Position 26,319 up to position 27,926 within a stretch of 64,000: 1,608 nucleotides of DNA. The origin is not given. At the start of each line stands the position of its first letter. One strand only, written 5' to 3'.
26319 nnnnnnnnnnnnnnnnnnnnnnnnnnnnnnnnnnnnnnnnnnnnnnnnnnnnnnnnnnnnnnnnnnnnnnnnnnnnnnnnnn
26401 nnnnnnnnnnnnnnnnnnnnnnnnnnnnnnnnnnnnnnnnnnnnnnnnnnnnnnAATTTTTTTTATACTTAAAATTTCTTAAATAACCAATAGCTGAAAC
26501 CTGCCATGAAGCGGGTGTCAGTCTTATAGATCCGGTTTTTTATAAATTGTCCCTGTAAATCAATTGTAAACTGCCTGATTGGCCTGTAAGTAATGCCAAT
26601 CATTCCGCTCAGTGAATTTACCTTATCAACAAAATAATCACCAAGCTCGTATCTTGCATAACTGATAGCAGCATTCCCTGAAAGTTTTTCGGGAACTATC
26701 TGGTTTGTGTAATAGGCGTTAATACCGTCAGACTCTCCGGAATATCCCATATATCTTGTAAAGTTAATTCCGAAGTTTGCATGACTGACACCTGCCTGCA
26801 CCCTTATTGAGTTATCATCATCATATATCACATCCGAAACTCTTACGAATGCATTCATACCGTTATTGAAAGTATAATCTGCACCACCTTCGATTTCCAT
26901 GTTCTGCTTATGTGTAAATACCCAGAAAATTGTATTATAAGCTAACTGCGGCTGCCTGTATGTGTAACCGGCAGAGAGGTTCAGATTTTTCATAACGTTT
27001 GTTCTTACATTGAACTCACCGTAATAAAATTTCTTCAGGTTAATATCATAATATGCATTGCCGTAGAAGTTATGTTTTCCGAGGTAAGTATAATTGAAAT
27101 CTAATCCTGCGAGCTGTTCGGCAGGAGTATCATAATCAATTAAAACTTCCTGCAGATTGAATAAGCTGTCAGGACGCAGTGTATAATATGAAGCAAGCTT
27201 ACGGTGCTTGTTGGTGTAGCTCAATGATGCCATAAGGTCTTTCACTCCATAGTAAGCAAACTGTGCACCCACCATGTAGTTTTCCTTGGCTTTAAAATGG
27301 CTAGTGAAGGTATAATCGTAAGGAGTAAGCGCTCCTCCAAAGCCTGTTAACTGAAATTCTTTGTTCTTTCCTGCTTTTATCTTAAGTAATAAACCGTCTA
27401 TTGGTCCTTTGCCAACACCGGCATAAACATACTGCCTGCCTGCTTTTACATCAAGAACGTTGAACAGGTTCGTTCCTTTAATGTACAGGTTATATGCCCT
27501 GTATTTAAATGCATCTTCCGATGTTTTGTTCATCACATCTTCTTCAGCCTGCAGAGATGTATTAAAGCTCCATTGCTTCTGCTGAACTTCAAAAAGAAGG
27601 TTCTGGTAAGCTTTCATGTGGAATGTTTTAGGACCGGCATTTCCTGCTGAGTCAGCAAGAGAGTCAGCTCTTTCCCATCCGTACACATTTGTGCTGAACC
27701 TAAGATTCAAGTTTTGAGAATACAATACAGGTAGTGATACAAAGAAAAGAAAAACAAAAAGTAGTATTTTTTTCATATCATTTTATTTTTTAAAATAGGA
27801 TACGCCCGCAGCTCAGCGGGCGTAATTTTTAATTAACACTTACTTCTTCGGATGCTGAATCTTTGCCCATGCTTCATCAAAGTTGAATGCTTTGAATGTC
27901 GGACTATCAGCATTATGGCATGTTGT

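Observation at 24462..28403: Porin-cytochrome-like module built from parts unlike MtrAB or Geobacter Pcc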

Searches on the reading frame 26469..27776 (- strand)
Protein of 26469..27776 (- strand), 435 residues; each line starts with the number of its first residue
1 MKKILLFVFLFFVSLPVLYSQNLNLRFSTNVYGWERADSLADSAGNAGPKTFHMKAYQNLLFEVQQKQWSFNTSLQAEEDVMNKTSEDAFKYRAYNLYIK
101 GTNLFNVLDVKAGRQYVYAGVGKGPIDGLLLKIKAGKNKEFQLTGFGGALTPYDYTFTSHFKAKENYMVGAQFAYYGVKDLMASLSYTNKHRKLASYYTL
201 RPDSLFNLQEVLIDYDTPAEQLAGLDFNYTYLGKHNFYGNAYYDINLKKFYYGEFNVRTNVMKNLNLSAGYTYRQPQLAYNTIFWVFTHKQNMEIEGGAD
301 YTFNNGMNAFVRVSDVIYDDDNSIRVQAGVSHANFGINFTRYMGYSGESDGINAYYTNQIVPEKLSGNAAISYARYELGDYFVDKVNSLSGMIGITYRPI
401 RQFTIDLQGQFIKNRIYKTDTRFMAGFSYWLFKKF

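Call 4: search_protein_families(library=pfam, proteins=[window:26469-27776:-], max_evalue=0.01)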
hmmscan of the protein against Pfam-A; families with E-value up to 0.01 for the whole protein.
window:26469-27776:- (435 aa): 0 families

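Call 5: search_protein_families(library=ncbifam, proteins=[window:26469-27776:-], max_evalue=0.01)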
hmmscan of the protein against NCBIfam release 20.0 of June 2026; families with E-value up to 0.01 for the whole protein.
window:26469-27776:- (435 aa): 0 families

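Call 6: find_homologous_proteins(query=window:26469-27776:-)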
Query window:26469-27776:- (435 aa): 199 proteins with E <= 0.001 among 3520 candidates; the best 120 are listed.
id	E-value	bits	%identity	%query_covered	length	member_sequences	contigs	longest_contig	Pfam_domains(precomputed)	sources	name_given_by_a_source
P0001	1.8e-291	984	100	100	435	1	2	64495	-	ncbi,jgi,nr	ncbi:MAG: hypothetical protein EHM58_05330 [Ignavibacteriae bacterium]|nr:MAG: hypothetical protein 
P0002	9.0e-219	745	74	100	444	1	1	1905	-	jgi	jgi:hypothetical protein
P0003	3.4e-200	684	69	100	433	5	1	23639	-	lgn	-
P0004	1.6e-176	606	62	100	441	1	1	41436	-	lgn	-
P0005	2.7e-175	602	61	100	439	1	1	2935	-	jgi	jgi:hypothetical protein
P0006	2.4e-174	599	61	100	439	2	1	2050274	-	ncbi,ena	-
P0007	1.8e-173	596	60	100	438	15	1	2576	-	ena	-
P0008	3.5e-173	595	61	100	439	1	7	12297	-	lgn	-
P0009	2.0e-170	586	60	100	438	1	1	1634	-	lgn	-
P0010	8.1e-170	584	60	100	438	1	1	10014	PF04453.21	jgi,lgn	-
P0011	1.6e-169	583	59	100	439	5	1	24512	-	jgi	jgi:hypothetical protein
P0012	1.1e-168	580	60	100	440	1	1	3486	PF04453.21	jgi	jgi:hypothetical protein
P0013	1.1e-168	580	60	100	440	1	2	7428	-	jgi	jgi:hypothetical protein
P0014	3.7e-166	572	60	96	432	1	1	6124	-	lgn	-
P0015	1.1e-164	567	58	100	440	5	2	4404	-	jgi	jgi:hypothetical protein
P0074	1.3e-147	511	54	98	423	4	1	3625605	-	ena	-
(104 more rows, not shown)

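Call 15: find_related_loci(query=A1, collection=genome_contigs, flank=10000)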
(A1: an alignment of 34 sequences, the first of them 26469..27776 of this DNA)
Query A1 (435 aa) in genome_contigs; peptide patterns used: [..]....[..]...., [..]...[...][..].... (x = any residue, [..] = any of these).
89 stretches matched a pattern; 60 encode a relative of the query (tblastn E <= 1e-3); 60 distinct loci.
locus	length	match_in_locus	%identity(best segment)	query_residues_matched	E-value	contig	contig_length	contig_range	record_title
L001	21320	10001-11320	58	1-435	2e-160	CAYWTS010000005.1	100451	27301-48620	MAG TPA_asm: uncultured Ignavibacteriales bacterium isolate binchicken_co107_109 genome assembly, contig: NODE_454_lengt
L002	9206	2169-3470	55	1-435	4e-160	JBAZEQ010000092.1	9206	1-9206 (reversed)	MAG: Ignavibacteria bacterium isolate SO_2017_LW3_13 NODE_24180_length_9206_cov_0.823439_LW162_2017, whole genome shotgu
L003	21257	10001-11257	55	14-435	1e-159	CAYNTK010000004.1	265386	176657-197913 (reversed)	MAG TPA_asm: uncultured Ignavibacteriaceae bacterium isolate SRP278314_co2_258 genome assembly, contig: NODE_46_length_2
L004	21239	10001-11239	57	20-435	3e-159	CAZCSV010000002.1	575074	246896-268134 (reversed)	MAG TPA_asm: uncultured Ignavibacteriaceae bacterium isolate binchicken_co44_166 genome assembly, contig: NODE_5_length_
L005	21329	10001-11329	56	2-435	5e-159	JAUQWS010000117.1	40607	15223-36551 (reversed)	MAG: Ignavibacteria bacterium isolate BIN9 contig_217807, whole genome shotgun sequence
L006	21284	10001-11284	55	1-435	2e-158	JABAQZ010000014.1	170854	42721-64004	MAG: Ignavibacteria bacterium isolate Bin_45 c_000000000414, whole genome shotgun sequence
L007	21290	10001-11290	55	1-435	2e-158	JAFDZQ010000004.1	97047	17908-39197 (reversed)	MAG: Bacteroidetes bacterium isolate SZAS-88 BACT-KAN-9__4__length-97047, whole genome shotgun sequence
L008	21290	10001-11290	55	1-435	4e-156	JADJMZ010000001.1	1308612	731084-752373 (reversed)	MAG: Ignavibacteria bacterium isolate EsbW_18-Q3-R4-48_MAXAC.017 tig00001290-10-13083280, whole genome shotgun sequence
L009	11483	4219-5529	56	1-435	4e-156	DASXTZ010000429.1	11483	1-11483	MAG TPA_asm: Ignavibacteria bacterium isolate SMAG_U4705 k141_2111295, whole genome shotgun sequence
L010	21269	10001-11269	55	18-435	2e-155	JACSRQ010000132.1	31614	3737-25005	MAG: Ignavibacteria bacterium isolate BA6 contig-70_1305, whole genome shotgun sequence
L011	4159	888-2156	55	18-435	8e-160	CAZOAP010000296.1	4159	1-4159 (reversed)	MAG TPA_asm: uncultured Ignavibacteriales bacterium isolate binchicken_co322_93 genome assembly, contig: NODE_21734_leng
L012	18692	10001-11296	56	1-435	7e-155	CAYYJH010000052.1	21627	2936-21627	MAG TPA_asm: uncultured Ignavibacteriaceae bacterium isolate binchicken_co275_506 genome assembly, contig: NODE_3066_len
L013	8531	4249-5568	53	1-435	5e-155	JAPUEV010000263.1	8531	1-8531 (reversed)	MAG: Ignavibacteria bacterium isolate labscale reactor_MAG34 NODE_5042_length_8531_cov_5.418594, whole genome shotgun se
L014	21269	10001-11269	55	18-435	2e-154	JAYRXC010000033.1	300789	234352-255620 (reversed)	MAG: Ignavibacteria bacterium isolate EBPR_ori4bin.22 k141_157550, whole genome shotgun sequence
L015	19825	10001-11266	55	18-435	2e-153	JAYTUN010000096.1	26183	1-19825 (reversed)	MAG: Ignavibacteria bacterium isolate GFS_5551 GFS_5551_95, whole genome shotgun sequence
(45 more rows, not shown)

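Call 22: search_solved_structures(query=A1, max_evalue=10)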
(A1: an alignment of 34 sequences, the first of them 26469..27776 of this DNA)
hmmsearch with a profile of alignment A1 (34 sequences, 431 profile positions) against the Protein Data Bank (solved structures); distinct sequences matched with E-value up to 10: 4.
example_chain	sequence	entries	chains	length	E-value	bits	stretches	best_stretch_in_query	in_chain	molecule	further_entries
5gut_A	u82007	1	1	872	1.2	11.6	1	85-133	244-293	DNA (cytosine-5)-methyltransferase 1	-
5guv_A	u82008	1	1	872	1.2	11.6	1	85-133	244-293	DNA (cytosine-5)-methyltransferase 1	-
3pt9_A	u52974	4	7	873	1.2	11.6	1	85-133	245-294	DNA (cytosine-5)-methyltransferase 1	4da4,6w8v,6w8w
3pt6_A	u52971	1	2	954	1.4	11.4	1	85-133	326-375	DNA (cytosine-5)-methyltransferase 1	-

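Call 27: predict_structure(alignment_id=A1)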
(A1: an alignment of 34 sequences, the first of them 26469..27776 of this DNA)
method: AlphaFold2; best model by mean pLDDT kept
length: 435 residues; sequences in the alignment: 34
mean_pLDDT: 78.8   pTM: 0.67
mean pLDDT of the five models: 78.8, 76.4, 76.0, 74.7, 70.4
residues with pLDDT >= 90: 152; 70-90: 159; 50-70: 90; < 50: 34
segments of 3 or more residues with pLDDT < 50: 15-20, 85-94, 155-160, 282-288
pLDDT, mean of each block of 10 residues (from residue 1): 64 49 75 71 56 78 73 70 49 58 80 85 86 90 92 51 78 91 94 75 65 77 94 91 90 93 93 70 50 91 95 87 89 95 72 94 93 76 72 93 90 78 87 59
secondary structure, 60 per line:
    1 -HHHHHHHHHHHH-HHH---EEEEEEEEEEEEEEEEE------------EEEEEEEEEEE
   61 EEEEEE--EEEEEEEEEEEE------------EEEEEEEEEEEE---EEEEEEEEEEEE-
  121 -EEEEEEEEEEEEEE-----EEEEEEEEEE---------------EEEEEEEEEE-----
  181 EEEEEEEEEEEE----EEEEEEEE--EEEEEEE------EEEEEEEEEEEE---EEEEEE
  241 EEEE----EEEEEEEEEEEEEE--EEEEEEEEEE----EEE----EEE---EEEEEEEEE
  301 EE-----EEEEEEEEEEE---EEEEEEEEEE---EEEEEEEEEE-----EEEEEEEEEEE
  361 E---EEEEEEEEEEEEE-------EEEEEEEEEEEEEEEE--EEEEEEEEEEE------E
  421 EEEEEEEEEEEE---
elements in order: H2-13 E21-37 E50-66 E69-80 E93-104 E108-119 E122-135 E141-150 E166-175 E181-192 E197-204 E207-213 E220-231 E235-244 E249-262 E265-274 E279-281 E286-288 E292-302 E308-318 E322-331 E335-344 E350-361 E365-377 E385-400 E403-413 E420-432

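Call 30: fold_search(model_id=the predicted structure, library=pdb)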
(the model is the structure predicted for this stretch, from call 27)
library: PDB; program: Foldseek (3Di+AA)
matches with E <= 10: 1018; with E <= 0.001: 313
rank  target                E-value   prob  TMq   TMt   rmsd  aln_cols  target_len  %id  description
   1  5dl7                  1.3e-09  1.00  0.39  0.42  13.5       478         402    9  Crystal structure of Acinetobacter baumannii OccAB3 (released 2016-02-03)
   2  3rbh_A                2.5e-09  1.00  0.44  0.45  10.1       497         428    9  Structure of alginate export protein AlgE from Pseudomonas aeruginosa (released 2011-07-27)
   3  3rbh_B                3.2e-09  1.00  0.43  0.44  13.2       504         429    9  Structure of alginate export protein AlgE from Pseudomonas aeruginosa (released 2011-07-27)
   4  8jto                  3.8e-09  1.00  0.31  0.37  13.9       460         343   10  Outer membrane porin of Burkholderia pseudomallei (BpsOmp38) in complex with ceftazidime (released 2024-06-26)
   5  8bys_A                5.5e-09  1.00  0.38  0.47  11.8       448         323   10  Outer membrane attachment porin OmpM1 from Veillonella parvula, native (released 2023-11-08)
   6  3t24_A                9.6e-09  1.00  0.42  0.47  11.0       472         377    8  Crystal structure of Pseudomonas aeruginosa OpdQ (released 2012-02-08)
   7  3rbh_D                1.2e-08  1.00  0.43  0.45  10.6       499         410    9  Structure of alginate export protein AlgE from Pseudomonas aeruginosa (released 2011-07-27)
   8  4xnk                  1.3e-08  1.00  0.44  0.46  14.1       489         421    9  X-ray structure of AlgE1 (released 2015-06-03)
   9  9bog_D                1.8e-08  1.00  0.40  0.26  12.3       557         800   10  Structural basis for adhesin secretion by the outer-membrane usher in type 1 pili (released 2024-10-09)
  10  5oyk                  1.9e-08  1.00  0.29  0.35  14.6       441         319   10  Outer-membrane expressed OmpT of Vibrio cholerae (released 2018-04-25)
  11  8bys_B                2.3e-08  1.00  0.37  0.47  11.5       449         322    9  Outer membrane attachment porin OmpM1 from Veillonella parvula, native (released 2023-11-08)
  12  3rbh_C                2.3e-08  1.00  0.44  0.46   9.6       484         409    9  Structure of alginate export protein AlgE from Pseudomonas aeruginosa (released 2011-07-27)
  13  7acg                  2.3e-08  1.00  0.44  0.42  10.4       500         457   10  In meso structure of the alginate exporter, AlgE, from Pseudomonas aeruginosa in 9.8 monoacylglycerol (released 2020-12-16)
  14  4fms_A                2.3e-08  1.00  0.39  0.44  15.0       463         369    8  Crystal structure of Pseudomonas aeruginosa OccK2 (OpdF) in complex with glucuronate (released 2013-03-13)
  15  6ehf                  2.4e-08  1.00  0.29  0.36  15.0       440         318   11  OmpT (in-vitro folded), an outer membrane protein Vibrio cholerae (trimer form) (released 2018-04-25)
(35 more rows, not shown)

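Call 32: search_protein_representatives(alignment_id=A1)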
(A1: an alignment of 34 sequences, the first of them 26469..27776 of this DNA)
Query: 34 sequences, 431 profile positions. Proteins with E-value up to 0.001 (for the whole library): 409; up to 1e-10: 269; up to 1e-30: 102. The best 150 are listed.
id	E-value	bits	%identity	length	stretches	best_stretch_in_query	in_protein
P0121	2.3e-178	610.4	-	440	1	2-431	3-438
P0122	4.8e-146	503.9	-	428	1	1-431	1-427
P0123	2.7e-109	382.8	-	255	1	178-431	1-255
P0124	4.1e-97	342.7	-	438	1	2-430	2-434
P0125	1.1e-95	338.0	-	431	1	1-426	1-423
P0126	6.9e-92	325.5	-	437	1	6-430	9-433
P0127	4.1e-87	309.7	-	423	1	5-430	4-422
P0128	4.4e-87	309.6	-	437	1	6-427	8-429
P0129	5.6e-87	309.3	-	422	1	7-430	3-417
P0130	3.1e-85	303.6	-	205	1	229-431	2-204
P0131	2.3e-83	297.4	-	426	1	1-430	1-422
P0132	5.5e-83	296.1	-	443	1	6-430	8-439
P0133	1.5e-82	294.7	-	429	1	5-427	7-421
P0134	1.9e-82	294.4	-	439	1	6-428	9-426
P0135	3.7e-82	293.4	-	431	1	2-429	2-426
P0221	1.2e-31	127.0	-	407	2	213-423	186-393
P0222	1.8e-31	126.4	-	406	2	207-430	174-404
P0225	2.1e-29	119.6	-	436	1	1-430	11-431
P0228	8.0e-28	114.4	-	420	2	218-424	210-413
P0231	3.9e-27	112.1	-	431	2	245-424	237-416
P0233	4.8e-27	111.8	-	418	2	227-423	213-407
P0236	2.1e-26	109.7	-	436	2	220-423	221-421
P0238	3.4e-26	109.0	-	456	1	28-425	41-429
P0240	6.2e-26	108.2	-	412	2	234-426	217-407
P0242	1.3e-25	107.1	-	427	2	213-423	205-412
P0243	2.9e-25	106.0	-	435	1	11-428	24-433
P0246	6.4e-25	104.8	-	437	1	12-417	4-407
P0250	1.3e-24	103.8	-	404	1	1-423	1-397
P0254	3.8e-24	102.3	-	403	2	241-424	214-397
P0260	3.2e-23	99.2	-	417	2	216-430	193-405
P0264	6.6e-23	98.2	-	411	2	219-424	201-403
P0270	1.5e-21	93.7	-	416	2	215-424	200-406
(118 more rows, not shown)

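Call 33: list_cluster_members(proteins=[P0221, P0228, P0233, P0236, P0242, P0250, P0254, P0260, P0264, P0270])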
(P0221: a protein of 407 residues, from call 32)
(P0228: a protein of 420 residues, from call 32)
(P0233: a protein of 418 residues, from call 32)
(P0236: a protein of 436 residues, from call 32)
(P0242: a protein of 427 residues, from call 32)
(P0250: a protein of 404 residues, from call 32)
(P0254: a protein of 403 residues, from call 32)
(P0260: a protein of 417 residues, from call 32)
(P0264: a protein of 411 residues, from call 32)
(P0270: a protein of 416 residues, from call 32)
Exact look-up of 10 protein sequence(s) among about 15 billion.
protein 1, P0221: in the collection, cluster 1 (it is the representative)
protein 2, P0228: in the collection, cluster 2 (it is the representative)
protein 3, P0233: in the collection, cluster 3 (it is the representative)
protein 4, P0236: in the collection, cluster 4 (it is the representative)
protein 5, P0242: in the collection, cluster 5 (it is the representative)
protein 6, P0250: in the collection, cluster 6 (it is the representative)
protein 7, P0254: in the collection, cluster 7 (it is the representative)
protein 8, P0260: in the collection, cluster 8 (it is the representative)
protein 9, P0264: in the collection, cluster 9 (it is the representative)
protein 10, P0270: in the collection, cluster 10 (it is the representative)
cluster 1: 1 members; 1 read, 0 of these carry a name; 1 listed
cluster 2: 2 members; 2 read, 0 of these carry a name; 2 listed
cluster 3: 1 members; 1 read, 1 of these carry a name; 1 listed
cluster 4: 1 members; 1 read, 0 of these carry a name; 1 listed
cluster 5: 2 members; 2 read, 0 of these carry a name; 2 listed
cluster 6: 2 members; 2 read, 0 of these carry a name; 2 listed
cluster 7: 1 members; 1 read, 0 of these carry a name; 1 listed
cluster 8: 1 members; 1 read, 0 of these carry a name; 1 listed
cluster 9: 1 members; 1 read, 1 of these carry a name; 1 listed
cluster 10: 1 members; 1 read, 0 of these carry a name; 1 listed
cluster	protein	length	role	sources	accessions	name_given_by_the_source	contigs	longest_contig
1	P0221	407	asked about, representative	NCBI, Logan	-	-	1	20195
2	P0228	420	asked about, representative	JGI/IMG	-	-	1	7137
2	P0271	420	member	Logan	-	-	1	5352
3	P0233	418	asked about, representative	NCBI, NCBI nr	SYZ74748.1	exported hypothetical protein [Candidatus Zixiibacteriota bacterium] | exported hypothetical protein [candidate division Zixibacteria bacterium]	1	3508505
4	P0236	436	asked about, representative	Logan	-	-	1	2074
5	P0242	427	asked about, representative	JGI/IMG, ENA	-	-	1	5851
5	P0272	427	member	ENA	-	-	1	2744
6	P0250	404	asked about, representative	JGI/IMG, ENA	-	-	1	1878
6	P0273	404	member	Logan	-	-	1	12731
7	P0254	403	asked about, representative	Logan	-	-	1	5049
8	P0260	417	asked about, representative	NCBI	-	-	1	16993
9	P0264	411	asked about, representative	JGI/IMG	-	hypothetical protein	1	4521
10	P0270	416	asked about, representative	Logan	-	-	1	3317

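Call 40: find_homologous_proteins(query=A2, max_evalue=0.001)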
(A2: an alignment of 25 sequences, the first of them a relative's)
Query A2 (25 sequences) (418 aa, profile of the alignment): 31 proteins with E <= 0.001 among 8000 candidates.
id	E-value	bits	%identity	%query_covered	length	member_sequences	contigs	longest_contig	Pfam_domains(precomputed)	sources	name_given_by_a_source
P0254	5.0e-159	548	40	95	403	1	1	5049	-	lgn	-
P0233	8.7e-154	530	100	100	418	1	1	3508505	-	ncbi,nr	ncbi:exported hypothetical protein [Candidatus Zixiibacteriota bacterium]|nr:exported hypothetical p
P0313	7.3e-152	524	45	96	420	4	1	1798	-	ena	-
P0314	1.6e-150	520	38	100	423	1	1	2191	-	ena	-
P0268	1.3e-148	513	35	100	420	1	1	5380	-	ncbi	-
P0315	3.2e-148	512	41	92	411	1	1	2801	-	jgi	jgi:hypothetical protein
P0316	6.9e-148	511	40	91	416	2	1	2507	-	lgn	-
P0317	4.9e-147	508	81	91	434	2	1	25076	-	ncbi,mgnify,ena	mgnify:CR=1 FL=1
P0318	1.5e-144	500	36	97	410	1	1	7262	-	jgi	-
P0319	3.0e-144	499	42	92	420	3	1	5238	-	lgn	-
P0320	3.8e-144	499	43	95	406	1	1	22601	-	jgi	-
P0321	8.8e-144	497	34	94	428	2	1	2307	-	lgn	-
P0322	8.5e-143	494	40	96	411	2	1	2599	-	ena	-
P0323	1.8e-142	493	38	98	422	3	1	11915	-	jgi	-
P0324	1.8e-141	490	43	95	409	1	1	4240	-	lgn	-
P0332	4.7e-131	456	45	92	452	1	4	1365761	-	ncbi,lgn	-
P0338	1.9e-35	141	23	97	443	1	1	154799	-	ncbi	-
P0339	1.2e-17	82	32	9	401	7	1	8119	-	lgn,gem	-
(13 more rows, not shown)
